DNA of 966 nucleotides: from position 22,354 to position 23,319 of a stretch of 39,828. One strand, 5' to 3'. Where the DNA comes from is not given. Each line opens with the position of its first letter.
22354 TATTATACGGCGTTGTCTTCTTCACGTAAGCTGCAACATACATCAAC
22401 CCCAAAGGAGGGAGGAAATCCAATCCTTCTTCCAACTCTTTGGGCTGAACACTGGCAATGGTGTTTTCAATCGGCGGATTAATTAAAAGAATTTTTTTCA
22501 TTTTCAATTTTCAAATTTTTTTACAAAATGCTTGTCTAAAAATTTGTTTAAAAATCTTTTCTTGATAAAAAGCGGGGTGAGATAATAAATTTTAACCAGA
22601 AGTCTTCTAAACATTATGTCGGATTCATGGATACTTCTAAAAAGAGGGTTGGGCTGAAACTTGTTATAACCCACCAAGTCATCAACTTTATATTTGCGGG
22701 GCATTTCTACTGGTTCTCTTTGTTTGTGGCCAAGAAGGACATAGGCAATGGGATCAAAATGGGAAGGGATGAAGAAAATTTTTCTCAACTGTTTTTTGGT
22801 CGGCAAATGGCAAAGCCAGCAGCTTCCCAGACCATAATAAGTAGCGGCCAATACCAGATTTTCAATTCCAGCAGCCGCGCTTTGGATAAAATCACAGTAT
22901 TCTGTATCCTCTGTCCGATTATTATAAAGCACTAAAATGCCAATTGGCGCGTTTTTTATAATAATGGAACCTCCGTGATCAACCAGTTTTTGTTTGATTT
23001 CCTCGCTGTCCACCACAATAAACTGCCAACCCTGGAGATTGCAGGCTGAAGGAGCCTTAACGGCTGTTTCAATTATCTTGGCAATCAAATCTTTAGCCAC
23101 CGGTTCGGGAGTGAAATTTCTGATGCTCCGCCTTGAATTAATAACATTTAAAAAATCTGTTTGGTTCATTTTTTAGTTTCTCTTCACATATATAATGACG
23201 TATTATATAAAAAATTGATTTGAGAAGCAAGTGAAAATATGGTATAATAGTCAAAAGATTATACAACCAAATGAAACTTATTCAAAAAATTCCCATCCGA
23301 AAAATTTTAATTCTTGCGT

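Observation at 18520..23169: Six-gene operon coupling a B12-rSAM to its own Fe-S assembly and electron-supply chain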

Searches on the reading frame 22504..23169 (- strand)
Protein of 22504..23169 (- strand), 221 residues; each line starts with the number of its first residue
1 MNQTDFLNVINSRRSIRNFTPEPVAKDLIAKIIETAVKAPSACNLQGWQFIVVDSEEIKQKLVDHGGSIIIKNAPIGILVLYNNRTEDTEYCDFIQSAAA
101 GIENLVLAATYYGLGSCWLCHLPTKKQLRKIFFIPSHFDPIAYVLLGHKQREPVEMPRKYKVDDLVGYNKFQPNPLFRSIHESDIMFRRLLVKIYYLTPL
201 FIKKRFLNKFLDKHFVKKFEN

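Call 3: search_protein_families(library=pfam, proteins=[window:22504-23169:-], max_evalue=0.01)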
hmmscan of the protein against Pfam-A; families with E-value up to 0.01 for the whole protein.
window:22504-23169:- (221 aa): 2 families
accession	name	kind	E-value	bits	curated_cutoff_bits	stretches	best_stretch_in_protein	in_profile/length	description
PF00881.29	Nitroreductase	-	5.7e-29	101.9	23.5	2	10-65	1-56/167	Nitroreductase family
PF14512.11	TM1586_NiRdase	-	9.3e-12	45.5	27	1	29-62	160-193/215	Putative TM nitroreductase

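Call 4: search_protein_families(library=ncbifam, proteins=[window:22504-23169:-], max_evalue=0.01)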
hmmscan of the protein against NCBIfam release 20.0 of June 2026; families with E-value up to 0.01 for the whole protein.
window:22504-23169:- (221 aa): 10 families
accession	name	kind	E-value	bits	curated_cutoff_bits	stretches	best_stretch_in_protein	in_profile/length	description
TIGR02476.1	BluB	equivalog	7.4e-21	74.5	150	2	3-63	6-66/205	5,6-dimethylbenzimidazole synthase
NF009810.0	PRK13294.1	equivalog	6.6e-17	61.5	304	2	9-64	257-312/449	coenzyme F420-0:L-glutamate ligase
TIGR03553.1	F420_FbiB_CTERM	equivalog_domain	2.5e-16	60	249.55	2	9-64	2-57/194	F420 biosynthesis protein FbiB, C-terminal domain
NF008033.1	PRK10765.1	equivalog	2.9e-13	49.8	223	1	5-172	3-182/240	oxygen-insensitive NADPH nitroreductase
NF003768.0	PRK05365.1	equivalog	3.7e-07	29.8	152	1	9-80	17-91/200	malonic semialdehyde reductase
NF008088.0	PRK10828.1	equivalog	1.4e-05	24.7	183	1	7-59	4-56/183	NAD(P)H nitroreductase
NF008275.0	PRK11053.1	equivalog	1.5e-05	24.6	227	1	5-64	2-62/217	oxygen-insensitive NAD(P)H nitroreductase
NF047509.1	Rv3131_FMN_oxido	subfamily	0.0015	18.1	199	0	32-56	2-26/319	Acg family FMN-binding oxidoreductase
NF005901.0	PRK07877.1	equivalog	0.0032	15.7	476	1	20-52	368-400/722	Rv1355c family protein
NF011424.0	PRK14851.1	subfamily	0.0093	14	1170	0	22-54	321-353/679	hypothetical protein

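Call 30: search_solved_structures(query=window:22504-23169:-, max_evalue=0.001)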
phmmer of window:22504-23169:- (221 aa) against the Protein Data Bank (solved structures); distinct sequences matched with E-value up to 0.001: 52.
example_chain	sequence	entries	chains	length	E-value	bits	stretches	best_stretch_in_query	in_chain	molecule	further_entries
3e10_A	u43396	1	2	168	8e-21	77.8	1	7-151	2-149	Putative NADH Oxidase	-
3ge5_A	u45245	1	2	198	7e-16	61.6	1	10-168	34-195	putative NAD(P)H:FMN oxidoreductase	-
5j6c_A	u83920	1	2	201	1.6e-15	60.5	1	8-150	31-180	Putative reductase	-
3g14_A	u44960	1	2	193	1.3e-14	57.5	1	5-161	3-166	Nitroreductase family protein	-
3gfa_A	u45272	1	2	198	6.2e-14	55.2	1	9-60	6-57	Putative nitroreductase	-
9exv_A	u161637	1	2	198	1.2e-13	54.3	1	6-161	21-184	Nitroreductase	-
8cqu_A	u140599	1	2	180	1.2e-13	54.3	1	5-160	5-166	Putative NADH dehydrogenase/NAD(P)H nitroreductase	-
4qlx_A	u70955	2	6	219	1.8e-13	53.7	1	4-62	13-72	Nitroreductase family protein | Enone reductase CLA-ER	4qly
3gr3_A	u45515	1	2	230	2e-13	53.6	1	5-63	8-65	Nitroreductase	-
8cqt_A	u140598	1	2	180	2.3e-13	53.3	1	4-171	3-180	Putative NADH dehydrogenase/NAD(P)H nitroreductase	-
4dn2_A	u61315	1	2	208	2.4e-13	53.3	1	5-172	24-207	Nitroreductase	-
3m5k_A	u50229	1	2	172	3.9e-13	52.6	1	6-163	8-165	Putative NADH dehydrogenase/NAD(P)H nitroreductase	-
3h4o_A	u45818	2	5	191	1.5e-12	50.7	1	5-160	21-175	NITROREDUCTASE FAMILY PROTEIN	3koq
2isj_A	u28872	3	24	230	3.8e-12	49.4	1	8-62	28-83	BluB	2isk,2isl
8uc3_A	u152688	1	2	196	4.8e-12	49.1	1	5-169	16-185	Albonoursin synthase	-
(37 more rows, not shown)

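Call 53: find_homologous_proteins(query=window:22504-23169:-, max_evalue=1e-8)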
Query window:22504-23169:- (221 aa): 117 proteins with E <= 1e-8 among 280 candidates.
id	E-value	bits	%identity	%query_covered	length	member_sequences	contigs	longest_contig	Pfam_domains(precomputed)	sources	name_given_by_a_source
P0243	1.5e-146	504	100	100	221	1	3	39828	PF00881.30,PF14512.12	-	-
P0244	8.2e-121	419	83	98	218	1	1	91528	PF00881.30,PF14512.12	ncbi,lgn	-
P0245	2.3e-120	418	82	98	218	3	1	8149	PF00881.30,PF14512.12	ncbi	-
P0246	5.4e-119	413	82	98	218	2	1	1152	PF00881.30,PF14512.12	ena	-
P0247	3.0e-118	411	82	98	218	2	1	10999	PF00881.30,PF14512.12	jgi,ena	-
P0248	2.6e-115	401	77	99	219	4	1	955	PF00881.30,PF14512.12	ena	-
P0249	7.0e-115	400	77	98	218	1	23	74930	PF00881.30,PF14512.12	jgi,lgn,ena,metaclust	metaclust:\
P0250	1.3e-114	399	77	100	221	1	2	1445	PF00881.30,PF14512.12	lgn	-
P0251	2.4e-114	398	79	98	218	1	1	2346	PF00881.30,PF14512.12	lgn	-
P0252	1.8e-113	395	78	100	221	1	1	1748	PF00881.30,PF14512.12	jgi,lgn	jgi:nitroreductase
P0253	4.1e-108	378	73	98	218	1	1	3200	PF00881.30,PF14512.12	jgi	-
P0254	2.3e-107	376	72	100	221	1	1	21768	PF00881.30,PF14512.12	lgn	-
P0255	5.3e-104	364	72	98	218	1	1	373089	PF00881.30,PF14512.12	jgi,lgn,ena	-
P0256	5.8e-104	364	72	98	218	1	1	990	PF00881.30,PF14512.12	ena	-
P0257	4.4e-102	358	69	100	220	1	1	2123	PF00881.30,PF14512.12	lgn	-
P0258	1.0e-101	357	68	98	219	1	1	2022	PF00881.30,PF14512.12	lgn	-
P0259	1.2e-101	357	68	98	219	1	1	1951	PF00881.30,PF14512.12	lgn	-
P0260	1.5e-98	347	66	100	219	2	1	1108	PF00881.30,PF14512.12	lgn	-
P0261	3.5e-97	342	66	100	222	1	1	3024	PF00881.30,PF14512.12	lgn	-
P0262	1.4e-94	334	65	98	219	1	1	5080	PF00881.30,PF14512.12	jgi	-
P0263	7.9e-92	325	66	98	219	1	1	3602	PF00881.30,PF14512.12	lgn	-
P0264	2.1e-90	320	65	98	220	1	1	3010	PF00881.30,PF14512.12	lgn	-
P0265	4.3e-85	303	59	98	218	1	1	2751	PF00881.30,PF14512.12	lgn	-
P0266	7.6e-85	302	82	72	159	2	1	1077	PF00881.30,PF14512.12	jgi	jgi:nitroreductase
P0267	1.0e-83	298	59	98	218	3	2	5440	PF00881.30,PF14512.12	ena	-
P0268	2.8e-83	297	57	98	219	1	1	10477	PF00881.30,PF14512.12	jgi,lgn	-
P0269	3.4e-83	296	59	100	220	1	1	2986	PF00881.30,PF14512.12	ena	-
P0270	3.6e-81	290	57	98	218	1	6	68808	PF00881.30,PF14512.12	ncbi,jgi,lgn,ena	-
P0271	7.2e-81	289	57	100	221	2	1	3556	PF00881.30,PF14512.12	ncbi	-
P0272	3.6e-80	287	57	100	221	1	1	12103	PF00881.30,PF14512.12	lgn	-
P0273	5.4e-80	286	60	93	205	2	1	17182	PF00881.30,PF14512.12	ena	-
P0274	1.7e-79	284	57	100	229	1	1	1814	PF00881.30,PF14512.12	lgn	-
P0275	1.8e-79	284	59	98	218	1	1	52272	PF00881.30,PF14512.12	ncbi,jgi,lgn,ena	ncbi:MAG: nitroreductase family protein [Candidatus Buchananbacteria bacterium]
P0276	1.9e-78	281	56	98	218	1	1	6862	PF00881.30,PF14512.12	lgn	-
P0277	3.1e-78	280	58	97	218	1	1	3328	PF00881.30,PF14512.12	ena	-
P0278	6.6e-78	279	55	98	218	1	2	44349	PF00881.30,PF14512.12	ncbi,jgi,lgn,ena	-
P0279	8.9e-78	279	55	98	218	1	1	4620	PF00881.30,PF14512.12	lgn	-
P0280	9.1e-78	279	56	100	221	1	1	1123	PF00881.30,PF14512.12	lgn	-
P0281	2.6e-77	277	54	98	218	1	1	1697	PF00881.30,PF14512.12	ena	-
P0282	6.4e-77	276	53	98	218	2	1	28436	PF00881.30,PF14512.12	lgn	-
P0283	8.5e-76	272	54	98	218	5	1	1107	PF00881.30,PF14512.12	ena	-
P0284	1.1e-75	272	56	96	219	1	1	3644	PF00881.30,PF14512.12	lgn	-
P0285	2.6e-75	271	56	98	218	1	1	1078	PF00881.30,PF14512.12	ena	-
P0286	3.8e-75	270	55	98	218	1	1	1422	PF00881.30,PF14512.12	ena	-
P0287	4.6e-75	270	54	98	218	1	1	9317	PF00881.30,PF14512.12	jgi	-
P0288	4.7e-75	270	53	98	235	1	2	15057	PF00881.30,PF14512.12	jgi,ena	-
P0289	5.7e-75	270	55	98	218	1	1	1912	PF00881.30,PF14512.12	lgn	-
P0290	1.1e-74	269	53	98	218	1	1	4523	PF00881.30,PF14512.12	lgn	-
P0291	1.5e-74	268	58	98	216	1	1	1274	PF00881.30,PF14512.12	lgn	-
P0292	7.4e-74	266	52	98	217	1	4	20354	PF00881.30,PF14512.12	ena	-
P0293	1.5e-73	265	54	98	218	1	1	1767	PF00881.30,PF14512.12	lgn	-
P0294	1.6e-73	265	52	98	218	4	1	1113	PF00881.30,PF14512.12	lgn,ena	-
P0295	1.8e-73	265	52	98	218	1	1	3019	PF00881.30,PF14512.12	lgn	-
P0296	1.9e-73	265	53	97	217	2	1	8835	PF00881.30,PF14512.12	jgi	-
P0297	3.0e-73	264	56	98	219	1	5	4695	PF00881.30,PF14512.12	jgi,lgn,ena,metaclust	metaclust:\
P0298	3.3e-73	264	54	98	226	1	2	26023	PF00881.30,PF14512.12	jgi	jgi:nitroreductase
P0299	6.9e-73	263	54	98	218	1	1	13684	PF00881.30,PF14512.12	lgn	-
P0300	3.9e-72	260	50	98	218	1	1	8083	PF00881.30,PF14512.12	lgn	-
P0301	5.5e-72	260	52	98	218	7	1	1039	PF00881.30,PF14512.12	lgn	-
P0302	8.0e-72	259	54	97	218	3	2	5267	PF00881.30,PF14512.12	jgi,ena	-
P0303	1.0e-71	259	56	84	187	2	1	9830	PF00881.30,PF14512.12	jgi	-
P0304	1.4e-71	258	54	96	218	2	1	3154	PF00881.30,PF14512.12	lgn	-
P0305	1.6e-71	258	53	98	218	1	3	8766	PF00881.30,PF14512.12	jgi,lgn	-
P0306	1.8e-71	258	54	97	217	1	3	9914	PF00881.30,PF14512.12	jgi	-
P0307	2.1e-71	258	53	91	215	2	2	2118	PF00881.30,PF14512.12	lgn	-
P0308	3.6e-71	257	53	98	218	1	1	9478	PF00881.30,PF14512.12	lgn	-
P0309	4.4e-71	257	49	98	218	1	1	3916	PF00881.30,PF14512.12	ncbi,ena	-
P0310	8.8e-71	256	54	96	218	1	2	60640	PF00881.30,PF14512.12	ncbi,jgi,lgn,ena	ncbi:MAG: nitroreductase family protein [Patescibacteria group bacterium]|jgi:nitroreductase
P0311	1.1e-70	256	54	96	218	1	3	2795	PF00881.30,PF14512.12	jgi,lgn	-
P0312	1.5e-70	255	51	96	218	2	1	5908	PF00881.30,PF14512.12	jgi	jgi:nitroreductase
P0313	3.3e-70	254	52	97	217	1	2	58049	PF00881.30,PF14512.12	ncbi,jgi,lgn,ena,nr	ncbi:MAG: nitroreductase family protein [Patescibacteria group bacterium]|nr:nitroreductase family p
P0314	3.4e-70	254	51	98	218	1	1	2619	PF00881.30,PF14512.12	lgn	-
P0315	3.6e-70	254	54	98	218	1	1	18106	PF00881.30,PF14512.12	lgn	-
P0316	4.0e-70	254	52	98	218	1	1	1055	PF00881.30,PF14512.12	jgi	-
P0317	5.6e-70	253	54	96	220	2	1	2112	PF00881.30,PF14512.12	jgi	-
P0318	6.8e-70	253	51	98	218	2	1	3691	PF00881.30,PF14512.12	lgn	-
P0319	8.9e-70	253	53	98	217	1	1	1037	PF00881.30,PF14512.12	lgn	-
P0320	1.3e-69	252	52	98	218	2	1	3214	PF00881.30,PF14512.12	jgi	-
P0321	1.6e-69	252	51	96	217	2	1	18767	PF00881.30,PF14512.12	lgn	-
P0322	2.1e-68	248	53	98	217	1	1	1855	PF00881.30,PF14512.12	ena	-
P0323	2.2e-68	248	50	98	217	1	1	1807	PF00881.30,PF14512.12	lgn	-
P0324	3.3e-68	247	53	98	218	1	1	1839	PF00881.30,PF14512.12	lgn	-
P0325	2.8e-67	244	53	98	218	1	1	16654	PF00881.30,PF14512.12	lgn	-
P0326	3.1e-67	244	52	96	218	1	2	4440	PF00881.30,PF14512.12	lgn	-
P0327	3.9e-67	244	53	98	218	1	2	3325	PF00881.30,PF14512.12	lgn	-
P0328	5.3e-67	244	50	97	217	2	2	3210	PF00881.30,PF14512.12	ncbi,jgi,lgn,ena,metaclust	metaclust:\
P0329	8.0e-67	243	51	96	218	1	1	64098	PF00881.30,PF14512.12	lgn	-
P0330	2.0e-65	238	50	97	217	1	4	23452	PF00881.30,PF14512.12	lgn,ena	-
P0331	3.7e-65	237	53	96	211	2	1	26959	PF00881.30,PF14512.12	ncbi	ncbi:MAG: nitroreductase family protein [Candidatus Woesearchaeota archaeon]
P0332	2.4e-64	235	51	98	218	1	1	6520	PF00881.30,PF14512.12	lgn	-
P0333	1.6e-61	226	50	98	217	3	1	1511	PF00881.30,PF14512.12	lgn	-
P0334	4.7e-61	224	51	96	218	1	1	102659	PF00881.30,PF14512.12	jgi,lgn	jgi:nitroreductase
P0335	7.6e-61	223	77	59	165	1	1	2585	PF00881.30,PF14512.12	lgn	-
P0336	6.0e-59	217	48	98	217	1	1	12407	PF00881.30,PF14512.12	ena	-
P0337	1.2e-57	213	44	98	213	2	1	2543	PF00881.30,PF14512.12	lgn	-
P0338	1.7e-57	212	48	97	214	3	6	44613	PF00881.30,PF14512.12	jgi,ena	-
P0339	3.3e-57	212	48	97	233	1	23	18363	PF00881.30,PF14512.12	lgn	-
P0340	4.2e-57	211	46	98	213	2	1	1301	PF00881.30,PF14512.12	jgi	-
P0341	4.9e-57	211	48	97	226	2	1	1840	PF00881.30,PF14512.12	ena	-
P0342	8.1e-57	210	45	98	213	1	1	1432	PF00881.30,PF14512.12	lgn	-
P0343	8.2e-57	210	47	98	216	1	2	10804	PF00881.30,PF14512.12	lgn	-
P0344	4.8e-56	208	48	97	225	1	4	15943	PF00881.30,PF14512.12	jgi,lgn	-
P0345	4.8e-56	208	50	95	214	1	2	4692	PF00881.30,PF14512.12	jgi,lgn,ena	-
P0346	8.8e-56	207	46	98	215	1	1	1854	PF00881.30,PF14512.12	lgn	-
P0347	3.8e-55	205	46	95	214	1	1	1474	PF00881.30,PF14512.12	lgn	-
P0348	5.2e-54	201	44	98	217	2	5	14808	PF00881.30,PF14512.12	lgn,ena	-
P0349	1.4e-53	200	45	98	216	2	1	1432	PF00881.30,PF14512.12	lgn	-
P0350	1.7e-53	199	45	96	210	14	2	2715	PF00881.30,PF14512.12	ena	-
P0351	5.3e-53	198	44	98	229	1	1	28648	PF00881.30,PF14512.12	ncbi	-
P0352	1.3e-52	196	58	65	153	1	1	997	PF00881.30,PF14512.12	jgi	-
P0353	2.7e-52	195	44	100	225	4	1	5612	PF00881.30,PF14512.12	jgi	jgi:nitroreductase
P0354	3.2e-52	195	46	95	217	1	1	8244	PF00881.30,PF14512.12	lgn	-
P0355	2.2e-47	179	55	69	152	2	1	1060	PF00881.30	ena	-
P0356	1.4e-45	174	61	59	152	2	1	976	PF00881.30,PF14512.12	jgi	-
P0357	9.8e-16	76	36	70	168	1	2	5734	PF00881.30,PF14512.12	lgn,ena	-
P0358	2.1e-13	68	32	70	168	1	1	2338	PF00881.30,PF14512.12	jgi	-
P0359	1.2e-9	56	32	76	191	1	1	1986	PF00881.30,PF14512.12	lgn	-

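Call 55: find_encoding_contigs(protein=P0278, flank=8000, max_places=1)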
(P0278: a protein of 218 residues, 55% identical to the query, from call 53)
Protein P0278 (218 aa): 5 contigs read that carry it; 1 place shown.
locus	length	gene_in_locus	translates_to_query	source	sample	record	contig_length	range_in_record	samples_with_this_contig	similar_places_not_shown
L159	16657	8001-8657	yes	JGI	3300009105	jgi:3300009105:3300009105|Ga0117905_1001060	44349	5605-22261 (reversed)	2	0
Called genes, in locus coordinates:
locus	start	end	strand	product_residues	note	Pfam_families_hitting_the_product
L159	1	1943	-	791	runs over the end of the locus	PF07517:SecA_DEAD, PF01043:SecA_PP_bind, PF21090:P-loop_SecA, PF00271:Helicase_C (faint), PF21090:P-loop_SecA, PF07516:SecA_SW, PF02810:SEC-C (weak)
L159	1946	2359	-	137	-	PF02482:Ribosomal_S30AE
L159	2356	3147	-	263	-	PF01565:FAD_binding_4, PF02873:MurB_C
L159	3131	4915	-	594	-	-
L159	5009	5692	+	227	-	PF01797:Y1_Tnp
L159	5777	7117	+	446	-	PF02397:Bac_transf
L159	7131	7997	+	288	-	PF00535:Glycos_transf_2, PF10111:Glyco_tranf_2_2, PF13641:Glyco_tranf_2_3 (weak)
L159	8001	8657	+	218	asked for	PF00881:Nitroreductase, PF14512:TM1586_NiRdase (weak), PF00881:Nitroreductase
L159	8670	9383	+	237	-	PF01209:Ubie_methyltran, PF02353:CMAS, PF13489:Methyltransf_23, PF13847:Methyltransf_31, PF08241:Methyltransf_11, PF08242:Methyltransf_12, PF13649:Methyltransf_25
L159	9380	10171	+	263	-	PF01522:Polysacc_deac_1, PF03065:Glyco_hydro_57, PF10096:DUF2334 (weak), PF11959:DUF3473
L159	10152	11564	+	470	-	PF02310:B12-binding, PF04055:Radical_SAM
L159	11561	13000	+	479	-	PF02310:B12-binding, PF04055:Radical_SAM, PF13353:Fer4_12 (faint)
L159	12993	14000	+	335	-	PF04055:Radical_SAM, PF13186:SPASM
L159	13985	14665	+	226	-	PF01209:Ubie_methyltran, PF05401:NodS (weak), PF13489:Methyltransf_23, PF13847:Methyltransf_31, PF08241:Methyltransf_11, PF08242:Methyltransf_12, PF13649:Methyltransf_25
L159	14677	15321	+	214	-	PF05175:MTS, PF01564:Spermine_synth (weak), PF12847:Methyltransf_18 (weak), PF13847:Methyltransf_31, PF08242:Methyltransf_12 (faint), PF13649:Methyltransf_25 (faint)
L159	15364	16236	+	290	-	PF00535:Glycos_transf_2, PF10111:Glyco_tranf_2_2 (weak)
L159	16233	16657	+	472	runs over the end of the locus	PF02310:B12-binding, PF04055:Radical_SAM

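Call 56: find_encoding_contigs(protein=P0334, flank=8000, max_places=1)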
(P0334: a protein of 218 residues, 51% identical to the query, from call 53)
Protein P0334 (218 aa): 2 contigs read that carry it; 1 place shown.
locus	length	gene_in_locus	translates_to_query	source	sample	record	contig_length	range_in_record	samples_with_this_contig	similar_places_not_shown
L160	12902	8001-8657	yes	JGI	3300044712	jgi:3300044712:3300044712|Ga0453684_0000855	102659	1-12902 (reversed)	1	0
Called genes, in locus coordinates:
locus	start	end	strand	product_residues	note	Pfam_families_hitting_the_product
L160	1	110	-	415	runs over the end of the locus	PF20706:GT4-conflict, PF00534:Glycos_transf_1, PF13692:Glyco_trans_1_4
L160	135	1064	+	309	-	PF03706:LPG_synthase_TM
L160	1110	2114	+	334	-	PF00106:adh_short (weak), PF01073:3Beta_HSD, PF01370:Epimerase, PF02719:Polysacc_synt_2, PF04321:RmlD_sub_bind, PF07993:NAD_binding_4, PF08659:KR (weak), PF16363:GDP_Man_Dehyd, +1 more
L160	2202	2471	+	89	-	PF07578:LAB_N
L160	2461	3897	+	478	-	PF00996:GDI (faint), PF01266:DAO (faint), PF03486:HI0933_like (faint), PF07992:Pyr_redox_2 (faint), PF13450:NAD_binding_8, PF13738:Pyr_redox_3 (faint), PF01593:Amino_oxidase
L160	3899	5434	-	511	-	PF13231:PMT_2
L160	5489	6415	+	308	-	PF00535:Glycos_transf_2, PF10111:Glyco_tranf_2_2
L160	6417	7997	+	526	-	-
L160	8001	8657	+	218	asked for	PF00881:Nitroreductase, PF14512:TM1586_NiRdase (faint), PF00881:Nitroreductase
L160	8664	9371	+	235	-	PF01209:Ubie_methyltran, PF02353:CMAS (faint), PF13489:Methyltransf_23, PF08241:Methyltransf_11, PF08242:Methyltransf_12, PF13649:Methyltransf_25, PF13847:Methyltransf_31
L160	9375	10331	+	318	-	PF00535:Glycos_transf_2, PF13641:Glyco_tranf_2_3 (weak)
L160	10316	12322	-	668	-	PF13522:GATase_6 (weak), PF13537:GATase_7 (weak)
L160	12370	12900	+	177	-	?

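Call 73: predict_structure(alignment_id=A3)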
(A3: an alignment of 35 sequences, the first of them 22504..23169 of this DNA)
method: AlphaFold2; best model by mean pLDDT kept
length: 221 residues; sequences in the alignment: 35
mean_pLDDT: 92.6   pTM: 0.88
mean pLDDT of the five models: 92.6, 91.6, 90.5, 90.3, 89.4
residues with pLDDT >= 90: 179; 70-90: 33; 50-70: 8; < 50: 1
segments of 3 or more residues with pLDDT < 50: none
pLDDT, mean of each block of 10 residues (from residue 1): 80 94 98 97 90 98 94 97 93 95 98 96 96 98 98 89 94 88 93 92 88 73 57
secondary structure, 60 per line:
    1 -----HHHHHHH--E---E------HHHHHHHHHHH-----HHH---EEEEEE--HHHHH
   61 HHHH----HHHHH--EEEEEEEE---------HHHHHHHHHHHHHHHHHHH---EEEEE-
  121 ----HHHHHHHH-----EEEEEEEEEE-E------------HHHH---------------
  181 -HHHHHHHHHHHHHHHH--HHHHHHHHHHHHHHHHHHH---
elements in order: H6-12 H26-36 E48-53 H56-64 H69-73 E76-83 H93-111 E115-119 H125-132 E138-147 H162-165 H182-197 H200-218
